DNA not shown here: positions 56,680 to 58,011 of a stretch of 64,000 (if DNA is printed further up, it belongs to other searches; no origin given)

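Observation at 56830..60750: Operon of an 846-aa unknown all-alpha protein and a DRG-like TGS GTPase, behind a perfect palindromic operator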

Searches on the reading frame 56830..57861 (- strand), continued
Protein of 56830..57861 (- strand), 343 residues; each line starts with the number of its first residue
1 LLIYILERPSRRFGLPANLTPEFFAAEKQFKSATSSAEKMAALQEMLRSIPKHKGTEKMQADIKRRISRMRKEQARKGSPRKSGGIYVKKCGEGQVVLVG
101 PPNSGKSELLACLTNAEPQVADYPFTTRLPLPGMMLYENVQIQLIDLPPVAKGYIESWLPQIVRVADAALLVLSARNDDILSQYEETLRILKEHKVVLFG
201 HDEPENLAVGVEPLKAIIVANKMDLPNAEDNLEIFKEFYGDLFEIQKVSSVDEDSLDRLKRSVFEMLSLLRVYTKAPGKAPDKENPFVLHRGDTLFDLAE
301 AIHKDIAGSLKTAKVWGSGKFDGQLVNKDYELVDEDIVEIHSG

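Call 46: find_encoding_contigs(protein=P0042, flank=7000, max_places=1)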
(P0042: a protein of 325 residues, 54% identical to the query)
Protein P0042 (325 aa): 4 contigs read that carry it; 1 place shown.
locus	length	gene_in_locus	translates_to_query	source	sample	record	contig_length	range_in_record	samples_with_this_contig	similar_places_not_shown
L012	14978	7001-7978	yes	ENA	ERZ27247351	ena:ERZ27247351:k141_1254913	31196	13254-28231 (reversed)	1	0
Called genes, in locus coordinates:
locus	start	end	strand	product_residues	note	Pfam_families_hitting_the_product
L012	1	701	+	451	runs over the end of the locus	PF00072:Response_reg, PF00158:Sigma54_activat, PF14532:Sigma54_activ_2, PF00004:AAA (weak), PF07728:AAA_5, PF25601:AAA_lid_14, PF02954:HTH_8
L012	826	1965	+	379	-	-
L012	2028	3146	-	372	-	-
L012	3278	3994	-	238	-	PF13489:Methyltransf_23, PF01209:Ubie_methyltran (weak), PF13847:Methyltransf_31, PF08241:Methyltransf_11, PF08242:Methyltransf_12, PF13649:Methyltransf_25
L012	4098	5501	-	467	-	PF00109:ketoacyl-synt, PF02801:Ketoacyl-synt_C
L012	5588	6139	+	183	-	-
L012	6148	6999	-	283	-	PF04055:Radical_SAM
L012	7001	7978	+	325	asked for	PF01926:MMR_HSR1, PF02421:FeoB_N, PF02824:TGS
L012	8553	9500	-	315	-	PF00753:Lactamase_B, PF23023:Anti-Pycsar_Apyc1 (faint), PF12706:Lactamase_B_2 (faint)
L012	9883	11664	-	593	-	PF02771:Acyl-CoA_dh_N, PF02770:Acyl-CoA_dh_M, PF00441:Acyl-CoA_dh_1, PF22924:ACOX_C_alpha1, PF08028:Acyl-CoA_dh_2, PF21263:Acyl-CoA-dh_C, PF21343:ACAD9-ACADV_C (weak)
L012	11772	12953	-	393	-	PF00108:Thiolase_N, PF02803:Thiolase_C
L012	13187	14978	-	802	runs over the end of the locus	PF02737:3HCDH_N, PF00725:3HCDH, PF00378:ECH_1, PF16113:ECH_2 (weak)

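Call 81: predict_structure(alignment_id=A4)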
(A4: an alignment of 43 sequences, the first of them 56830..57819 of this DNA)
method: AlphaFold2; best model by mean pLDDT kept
length: 329 residues; sequences in the alignment: 43
mean_pLDDT: 88.2   pTM: 0.73
mean pLDDT of the five models: 88.2, 87.6, 87.5, 87.1, 86.3
residues with pLDDT >= 90: 202; 70-90: 99; 50-70: 19; < 50: 9
segments of 3 or more residues with pLDDT < 50: 64-70
pLDDT, mean of each block of 10 residues (from residue 1): 72 89 87 82 84 81 47 84 95 94 69 79 95 90 89 97 95 96 94 92 98 96 95 96 97 95 90 94 92 89 81 93 84
secondary structure, 60 per line:
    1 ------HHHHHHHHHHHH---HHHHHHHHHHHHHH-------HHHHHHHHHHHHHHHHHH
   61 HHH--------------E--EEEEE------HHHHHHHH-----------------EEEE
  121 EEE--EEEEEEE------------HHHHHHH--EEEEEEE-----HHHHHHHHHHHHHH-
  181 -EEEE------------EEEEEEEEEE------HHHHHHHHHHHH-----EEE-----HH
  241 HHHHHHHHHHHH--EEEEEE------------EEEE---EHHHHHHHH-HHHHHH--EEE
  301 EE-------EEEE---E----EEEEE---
elements in order: H7-18 H22-35 H43-63 E81-85 H92-99 E117-123 E126-132 H145-151 E154-160 H166-179 E182-185 E198-207 H214-225 E231-233 H239-252 E255-260 E273-276 H281-288 H290-295 E298-302 E310-313 E322-326

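Call 84: fold_search(model_id=the predicted structure, library=pdb)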
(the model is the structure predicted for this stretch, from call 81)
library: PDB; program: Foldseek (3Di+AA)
matches with E <= 10: 1905; with E <= 0.001: 1598
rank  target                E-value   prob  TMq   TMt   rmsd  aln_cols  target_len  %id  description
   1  4a9a_B                9.4e-20  1.00  0.58  0.55  13.5       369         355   23  Structure of Rbg1 in complex with Tma46 dfrp domain (released 2012-10-03)
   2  4a9a_A                1.4e-19  1.00  0.59  0.55  14.0       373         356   24  Structure of Rbg1 in complex with Tma46 dfrp domain (released 2012-10-03)
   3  7rr5_R                7.7e-19  1.00  0.57  0.54  14.0       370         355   24  Structure of ribosomal complex bound with Rbg1/Tma46 (released 2021-11-10)
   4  7nrc_So               2.1e-13  1.00  0.55  0.52  13.8       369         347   23  Structure of the yeast Gcn1 bound to a leading stalled 80S ribosome with Rbg2, Gir2, A- and P-tRNA and eIF5A (released 2021-05-05)
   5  8fkt_SR               2.0e-10  1.00  0.38  0.29   9.4       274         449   22  Human nucleolar pre-60S ribosomal subunit (State C1) (released 2023-07-12)
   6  8fkr_SR               2.1e-10  1.00  0.42  0.33   9.0       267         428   22  Human nucleolar pre-60S ribosomal subunit (State B1) (released 2023-07-12)
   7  8fl4_SR               2.5e-10  1.00  0.40  0.24   9.1       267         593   22  Human nuclear pre-60S ribosomal subunit (State I3) (released 2023-07-12)
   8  8fky_SR               2.7e-10  1.00  0.42  0.31   9.0       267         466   22  Human nucleolar pre-60S ribosomal subunit (State F) (released 2023-07-12)
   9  8fl2_SR               3.0e-10  1.00  0.42  0.24   8.9       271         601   21  Human nuclear pre-60S ribosomal subunit (State I1) (released 2023-07-12)
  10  8fl0_SR               3.0e-10  1.00  0.41  0.31   9.1       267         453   22  Human nucleolar pre-60S ribosomal subunit (State H) (released 2023-07-12)
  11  2e87                  3.0e-10  1.00  0.41  0.38  13.4       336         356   18  Crystal structure of hypothetical GTP-binding protein PH1320 from Pyrococcus horikoshii OT3, in complex with GDP (released 2007-07-24)
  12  9qiw_CD               3.2e-10  1.00  0.42  0.25  10.0       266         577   21  Human pre-60S - State 3 (released 2025-04-30)
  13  7o9k_G                3.9e-10  1.00  0.42  0.41   3.4       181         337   26  Human mitochondrial ribosome large subunit assembly intermediate with MTERF4-NSUN4, MRM2, MTG1, the MALSU module, GTPB (released 2021-06-30)
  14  8fkx_SR               4.6e-10  1.00  0.42  0.29   9.1       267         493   22  Human nucleolar pre-60S ribosomal subunit (State E) (released 2023-07-12)
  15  7oh3_b                4.6e-10  1.00  0.40  0.30  10.0       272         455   19  Nog1-TAP associated immature ribosomal particle population B from S. cerevisiae (released 2021-11-03)
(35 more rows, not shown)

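Call 96: search_protein_families(library=pfam, proteins=[L007:4413-6902:+, L011:4448-6907:+], max_evalue=0.001)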
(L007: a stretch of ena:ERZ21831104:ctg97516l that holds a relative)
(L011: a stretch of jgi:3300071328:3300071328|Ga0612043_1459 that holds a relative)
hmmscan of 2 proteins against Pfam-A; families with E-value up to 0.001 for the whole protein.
L007:4413-6902:+ (829 aa): 0 families

L011:4448-6907:+ (819 aa): 0 families
